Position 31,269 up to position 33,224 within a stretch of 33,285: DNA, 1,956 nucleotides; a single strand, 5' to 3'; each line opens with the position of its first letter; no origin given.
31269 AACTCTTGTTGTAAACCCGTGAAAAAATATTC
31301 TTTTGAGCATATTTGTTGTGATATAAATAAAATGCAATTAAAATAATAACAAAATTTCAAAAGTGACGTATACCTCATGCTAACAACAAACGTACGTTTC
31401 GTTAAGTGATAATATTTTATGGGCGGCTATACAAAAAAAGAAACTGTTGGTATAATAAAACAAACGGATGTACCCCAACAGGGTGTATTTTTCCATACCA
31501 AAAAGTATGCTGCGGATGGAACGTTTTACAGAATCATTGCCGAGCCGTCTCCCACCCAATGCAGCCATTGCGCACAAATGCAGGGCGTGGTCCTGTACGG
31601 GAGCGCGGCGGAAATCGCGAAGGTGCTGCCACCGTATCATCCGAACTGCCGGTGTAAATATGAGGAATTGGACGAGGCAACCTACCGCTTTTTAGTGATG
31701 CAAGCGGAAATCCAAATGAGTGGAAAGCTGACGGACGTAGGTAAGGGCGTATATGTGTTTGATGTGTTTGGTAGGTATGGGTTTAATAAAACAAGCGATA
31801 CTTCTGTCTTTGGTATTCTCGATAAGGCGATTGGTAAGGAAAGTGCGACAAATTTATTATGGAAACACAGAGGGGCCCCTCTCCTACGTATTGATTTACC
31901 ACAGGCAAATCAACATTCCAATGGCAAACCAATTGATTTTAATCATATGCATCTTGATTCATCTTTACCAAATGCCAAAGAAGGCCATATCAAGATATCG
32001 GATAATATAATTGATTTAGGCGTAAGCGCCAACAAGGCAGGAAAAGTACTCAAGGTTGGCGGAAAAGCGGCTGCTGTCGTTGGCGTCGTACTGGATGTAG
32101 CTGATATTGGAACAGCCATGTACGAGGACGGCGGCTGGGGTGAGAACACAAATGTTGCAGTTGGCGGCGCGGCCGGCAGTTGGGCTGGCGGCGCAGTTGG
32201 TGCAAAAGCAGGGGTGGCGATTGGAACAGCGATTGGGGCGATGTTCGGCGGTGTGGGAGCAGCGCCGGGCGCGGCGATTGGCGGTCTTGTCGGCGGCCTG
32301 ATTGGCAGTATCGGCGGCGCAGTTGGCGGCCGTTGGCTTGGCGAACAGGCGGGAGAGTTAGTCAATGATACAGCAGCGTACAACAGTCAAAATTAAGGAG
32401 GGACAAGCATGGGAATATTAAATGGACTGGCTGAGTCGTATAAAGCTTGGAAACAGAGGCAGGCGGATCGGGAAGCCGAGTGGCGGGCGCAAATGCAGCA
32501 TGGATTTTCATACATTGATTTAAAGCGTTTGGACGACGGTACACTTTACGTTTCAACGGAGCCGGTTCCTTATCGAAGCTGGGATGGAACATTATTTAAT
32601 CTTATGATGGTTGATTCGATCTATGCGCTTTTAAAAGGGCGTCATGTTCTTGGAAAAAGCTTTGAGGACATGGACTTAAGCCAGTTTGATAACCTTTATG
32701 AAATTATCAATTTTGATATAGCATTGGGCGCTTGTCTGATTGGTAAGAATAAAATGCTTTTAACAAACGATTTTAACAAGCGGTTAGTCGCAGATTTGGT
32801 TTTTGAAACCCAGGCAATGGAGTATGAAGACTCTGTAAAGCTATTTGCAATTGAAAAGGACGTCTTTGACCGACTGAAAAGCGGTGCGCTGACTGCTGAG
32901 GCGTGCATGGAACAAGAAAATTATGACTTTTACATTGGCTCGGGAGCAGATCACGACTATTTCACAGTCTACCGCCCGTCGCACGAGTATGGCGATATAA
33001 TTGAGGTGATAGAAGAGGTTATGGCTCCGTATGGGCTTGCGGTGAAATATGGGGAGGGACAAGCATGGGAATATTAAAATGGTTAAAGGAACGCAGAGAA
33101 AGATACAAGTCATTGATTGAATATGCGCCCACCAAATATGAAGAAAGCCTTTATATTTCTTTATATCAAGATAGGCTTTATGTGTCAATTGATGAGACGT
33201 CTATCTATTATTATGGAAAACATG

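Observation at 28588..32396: Conserved head with unrelated tails: polymorphic-toxin architecture shared by the 428-aa and 325-aa proteins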

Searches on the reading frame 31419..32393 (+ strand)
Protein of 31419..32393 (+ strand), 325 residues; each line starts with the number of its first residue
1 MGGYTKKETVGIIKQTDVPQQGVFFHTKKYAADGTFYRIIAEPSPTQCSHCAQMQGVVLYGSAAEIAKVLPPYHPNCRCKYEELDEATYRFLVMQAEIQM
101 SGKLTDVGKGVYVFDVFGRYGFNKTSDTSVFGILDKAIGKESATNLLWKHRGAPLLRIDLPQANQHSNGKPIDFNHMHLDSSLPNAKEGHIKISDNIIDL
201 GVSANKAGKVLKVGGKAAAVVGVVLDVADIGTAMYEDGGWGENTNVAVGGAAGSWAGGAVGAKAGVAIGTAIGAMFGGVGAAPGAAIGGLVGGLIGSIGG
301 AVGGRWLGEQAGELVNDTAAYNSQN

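Call 4: search_protein_families(library=pfam, proteins=[window:31419-32393:+], max_evalue=0.1)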
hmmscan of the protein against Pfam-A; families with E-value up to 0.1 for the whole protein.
window:31419-32393:+ (325 aa): 1 family
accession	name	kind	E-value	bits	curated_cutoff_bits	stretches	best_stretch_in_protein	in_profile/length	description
PF04233.19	Phage_Mu_F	-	0.016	16.4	29.6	1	26-80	57-110/112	Phage Mu protein F like protein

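Call 9: find_homologous_proteins(query=window:31419-32393:+)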
Query window:31419-32393:+ (325 aa): 22 proteins with E <= 0.001 among 8000 candidates.
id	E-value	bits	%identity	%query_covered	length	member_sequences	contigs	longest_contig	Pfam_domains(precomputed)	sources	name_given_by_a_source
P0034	3.4e-210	715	98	100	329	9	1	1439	-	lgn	-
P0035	4.0e-183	626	84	100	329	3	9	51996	-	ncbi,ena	-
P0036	1.6e-170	585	80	100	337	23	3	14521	-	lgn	-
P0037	1.8e-161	555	78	100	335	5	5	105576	-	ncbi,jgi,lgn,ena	-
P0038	3.6e-130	452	64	98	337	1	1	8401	-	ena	-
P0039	1.7e-102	361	62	76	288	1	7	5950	-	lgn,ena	-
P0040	1.4e-55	207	40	96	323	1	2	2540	-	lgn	-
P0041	3.9e-16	77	29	47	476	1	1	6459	-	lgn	-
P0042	1.6e-12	65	28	34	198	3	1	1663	-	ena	-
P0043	2.3e-12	65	55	28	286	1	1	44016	-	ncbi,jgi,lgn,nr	ncbi:MAG: hypothetical protein KME12_22945 [Trichocoleus desertorum ATA4-8-CV12]|jgi:hypothetical pr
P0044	1.5e-7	49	35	14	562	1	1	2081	-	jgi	jgi:hypothetical protein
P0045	2.3e-7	48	52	6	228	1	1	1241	-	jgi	jgi:hypothetical protein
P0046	5.6e-7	47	83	4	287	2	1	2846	-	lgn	-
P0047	1.2e-6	46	33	31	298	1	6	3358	-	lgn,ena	-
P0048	4.3e-6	44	43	23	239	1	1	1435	-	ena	-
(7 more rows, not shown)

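Call 10: search_protein_families(library=pfam, proteins=[P0041, P0044, P0043, P0047], max_evalue=0.01)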
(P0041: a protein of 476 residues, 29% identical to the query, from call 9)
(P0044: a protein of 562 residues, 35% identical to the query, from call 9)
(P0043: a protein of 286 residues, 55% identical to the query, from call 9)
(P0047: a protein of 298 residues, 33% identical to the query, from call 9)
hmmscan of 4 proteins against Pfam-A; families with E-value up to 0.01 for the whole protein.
P0041 (476 aa): 0 families

P0044 (562 aa): 0 families

P0043 (286 aa): 0 families

P0047 (298 aa): 3 families
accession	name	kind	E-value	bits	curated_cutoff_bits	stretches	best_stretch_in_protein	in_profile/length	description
PF13488.11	Gly-zipper_Omp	-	0.00063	20.1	25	1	244-289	1-44/46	Glycine zipper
PF21724.2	DUF6861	-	0.0018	18.2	28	1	246-280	47-82/194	Family of unknown function (DUF6861)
PF13436.11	Gly-zipper_OmpA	-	0.0034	17.6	27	1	240-279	2-43/44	Glycine-zipper domain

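Call 18: find_encoding_contigs(protein=P0037, flank=10000, max_places=4)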
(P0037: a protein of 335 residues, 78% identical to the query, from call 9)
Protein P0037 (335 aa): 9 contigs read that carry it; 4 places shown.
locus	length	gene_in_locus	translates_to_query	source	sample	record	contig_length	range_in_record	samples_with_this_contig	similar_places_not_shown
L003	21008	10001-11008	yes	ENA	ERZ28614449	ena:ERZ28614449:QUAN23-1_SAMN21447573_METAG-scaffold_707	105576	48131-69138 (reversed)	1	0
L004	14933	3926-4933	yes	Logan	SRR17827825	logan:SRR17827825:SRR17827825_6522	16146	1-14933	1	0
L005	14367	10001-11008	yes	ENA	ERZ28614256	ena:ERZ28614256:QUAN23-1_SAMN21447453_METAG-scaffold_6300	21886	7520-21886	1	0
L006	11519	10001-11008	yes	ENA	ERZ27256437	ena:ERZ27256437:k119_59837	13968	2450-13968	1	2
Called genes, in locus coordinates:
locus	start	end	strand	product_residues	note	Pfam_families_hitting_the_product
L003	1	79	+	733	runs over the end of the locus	PF03717:PBP_dimer, PF00905:Transpeptidase, PF03793:PASTA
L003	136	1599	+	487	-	PF01225:Mur_ligase, PF08245:Mur_ligase_M, PF02875:Mur_ligase_C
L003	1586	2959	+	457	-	PF01225:Mur_ligase (weak), PF08245:Mur_ligase_M, PF02875:Mur_ligase_C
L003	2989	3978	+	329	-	PF00953:Glycos_transf_4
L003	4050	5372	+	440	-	PF01098:FTSW_RODA_SPOVE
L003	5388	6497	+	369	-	PF03033:Glyco_transf_28, PF04101:Glyco_tran_28_C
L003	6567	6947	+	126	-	PF00275:EPSP_synthase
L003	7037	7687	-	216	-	PF01381:HTH_3, PF12844:HTH_19 (weak)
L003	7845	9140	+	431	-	-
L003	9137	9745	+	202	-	-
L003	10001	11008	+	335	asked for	-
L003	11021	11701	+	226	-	-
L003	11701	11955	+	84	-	PF13780:DUF4176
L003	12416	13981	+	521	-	PF00239:Resolvase, PF07508:Recombinase, PF13408:Zn_ribbon_recom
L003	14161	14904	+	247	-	PF00275:EPSP_synthase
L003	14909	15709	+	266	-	PF08478:POTRA_1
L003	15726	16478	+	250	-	PF05949:DUF881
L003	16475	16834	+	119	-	PF06947:DUF1290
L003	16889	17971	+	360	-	PF00091:Tubulin, PF12327:FtsZ_C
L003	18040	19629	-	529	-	PF00132:Hexapep, PF14602:Hexapep_2 (weak)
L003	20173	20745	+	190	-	PF17099:TrpP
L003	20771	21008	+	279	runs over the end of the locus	PF02463:SMC_N (weak), PF00005:ABC_tran, PF13304:AAA_21 (faint)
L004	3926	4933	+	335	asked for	-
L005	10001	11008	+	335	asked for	-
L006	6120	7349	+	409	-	PF04233:Phage_Mu_F (faint)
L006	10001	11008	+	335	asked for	-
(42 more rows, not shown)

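Call 38: search_protein_families(library=phrogs, proteins=[window:31419-32393:+], max_evalue=0.01)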
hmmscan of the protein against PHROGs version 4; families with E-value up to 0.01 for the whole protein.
window:31419-32393:+ (325 aa): 14 families
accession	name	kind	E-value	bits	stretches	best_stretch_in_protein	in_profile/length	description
phrog_1047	-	tail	2.1e-13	50.3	1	203-309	814-909/1251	tail associated lysin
phrog_794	-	tail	6.8e-10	39.3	1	171-318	581-685/763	tail length tape measure protein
phrog_24596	-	unknown function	3.9e-09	36.3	1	211-321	674-776/1052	-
phrog_167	-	tail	3.8e-08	32.5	1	99-317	607-728/1555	tail length tape measure protein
phrog_16692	-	unknown function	7.8e-08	32.2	1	218-310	674-770/1107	-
phrog_10341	-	lysis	2e-06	27.9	1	207-305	94-188/577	endolysin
phrog_115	-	head and packaging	2.9e-06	27.7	1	37-83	270-316/665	minor head protein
phrog_8949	-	unknown function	1.1e-05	26.1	1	179-311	85-201/557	-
phrog_11489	-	unknown function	1.1e-05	24.6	1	209-319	679-779/1717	-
phrog_34863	-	unknown function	6.6e-05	22.2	1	244-307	387-450/966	-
phrog_4728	-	head and packaging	0.0002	21.2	1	40-83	254-298/591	head morphogenesis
phrog_3405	-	unknown function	0.00095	18.9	1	209-305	402-506/645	-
phrog_4611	-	head and packaging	0.0013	18.1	1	26-80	207-267/710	minor head protein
phrog_2841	-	head and packaging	0.0019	18.3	1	33-79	255-301/525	minor head protein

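Call 47: predict_structure(alignment_id=A4)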
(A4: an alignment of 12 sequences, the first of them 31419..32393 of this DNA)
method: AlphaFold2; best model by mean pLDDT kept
length: 325 residues; sequences in the alignment: 12
mean_pLDDT: 37.8   pTM: 0.29
mean pLDDT of the five models: 37.8, 37.5, 37.5, 37.2, 37.1
residues with pLDDT >= 90: 0; 70-90: 0; 50-70: 46; < 50: 279
segments of 3 or more residues with pLDDT < 50: 1-28, 42-45, 71-76, 85-325
pLDDT, mean of each block of 10 residues (from residue 1): 29 29 45 61 53 58 64 52 53 42 30 28 29 29 30 31 28 30 32 27 28 31 42 38 39 36 44 34 41 37 32 31 30
secondary structure, 60 per line:
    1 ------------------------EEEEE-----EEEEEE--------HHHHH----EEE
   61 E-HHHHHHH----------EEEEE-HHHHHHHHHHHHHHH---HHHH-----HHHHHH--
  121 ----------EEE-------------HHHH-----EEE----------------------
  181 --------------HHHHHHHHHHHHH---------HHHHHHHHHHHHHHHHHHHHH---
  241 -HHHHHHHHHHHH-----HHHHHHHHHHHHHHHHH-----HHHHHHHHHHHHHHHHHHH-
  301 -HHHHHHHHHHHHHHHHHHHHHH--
elements in order: E25-29 E35-40 H49-53 E58-61 H63-69 E80-84 H86-100 H104-107 H113-118 E131-133 H147-150 E156-158 H195-207 H217-237 H242-253 H259-275 H281-299 H302-323

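Call 84: search_protein_families(library=ncbifam, proteins=[window:31419-32393:+, L003:12416-13981:+], max_evalue=0.01)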
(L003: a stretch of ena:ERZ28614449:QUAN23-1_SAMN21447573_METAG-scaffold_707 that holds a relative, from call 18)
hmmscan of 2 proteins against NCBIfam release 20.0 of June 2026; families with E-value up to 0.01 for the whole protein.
window:31419-32393:+ (325 aa): 2 families
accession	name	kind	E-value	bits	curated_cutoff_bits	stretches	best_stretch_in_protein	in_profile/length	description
TIGR01641.1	phageSPP1_gp7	domain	8.4e-05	22.9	39.65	1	27-80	50-104/109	minor capsid protein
NF012035.0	PRK15491.1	equivalog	0.0047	16.2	362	1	187-253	149-214/374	replication factor A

L003:12416-13981:+ (521 aa): 4 families
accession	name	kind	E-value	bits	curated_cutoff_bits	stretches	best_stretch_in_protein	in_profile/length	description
NF041201.1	recomb_XisF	equivalog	5.7e-24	84.9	375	1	61-326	49-328/465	fdxN element excision recombinase XisF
NF047344.1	SCCmet_CcrA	equivalog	1.2e-14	54.2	700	1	23-465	16-421/442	cassette chromosome recombinase CcrA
NF049883.1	resolv_YneB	equivalog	2.4e-06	27.2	175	1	6-199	1-195/211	YneB family resolvase-like protein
NF009949.0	PRK13413.1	equivalog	0.0016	18.1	272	1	24-96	14-85/203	master DNA invertase Mpi family serine-type recombinase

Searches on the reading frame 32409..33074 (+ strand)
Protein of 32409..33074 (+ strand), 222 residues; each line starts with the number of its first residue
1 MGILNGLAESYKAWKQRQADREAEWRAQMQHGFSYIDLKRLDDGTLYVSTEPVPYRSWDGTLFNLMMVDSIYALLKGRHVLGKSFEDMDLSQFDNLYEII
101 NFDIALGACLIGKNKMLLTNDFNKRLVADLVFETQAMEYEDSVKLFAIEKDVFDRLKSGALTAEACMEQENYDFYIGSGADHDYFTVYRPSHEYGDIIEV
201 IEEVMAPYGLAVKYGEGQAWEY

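Call 4: search_protein_families(library=pfam, proteins=[window:32409-33074:+], max_evalue=0.1)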
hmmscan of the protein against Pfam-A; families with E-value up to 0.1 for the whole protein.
window:32409-33074:+ (222 aa): 1 family
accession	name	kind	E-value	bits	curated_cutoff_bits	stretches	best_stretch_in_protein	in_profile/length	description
PF05592.18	Bac_rhamnosid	-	0.051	13.9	22.2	0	21-43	66-89/102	Bacterial alpha-L-rhamnosidase concanavalin-like domain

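Call 38: search_protein_families(library=phrogs, proteins=[window:32409-33074:+], max_evalue=0.01)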
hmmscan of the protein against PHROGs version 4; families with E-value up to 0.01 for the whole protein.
window:32409-33074:+ (222 aa): 0 families

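Call 84: search_protein_families(library=ncbifam, proteins=[window:32409-33074:+], max_evalue=0.01)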
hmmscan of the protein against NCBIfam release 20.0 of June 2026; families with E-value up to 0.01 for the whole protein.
window:32409-33074:+ (222 aa): 0 families
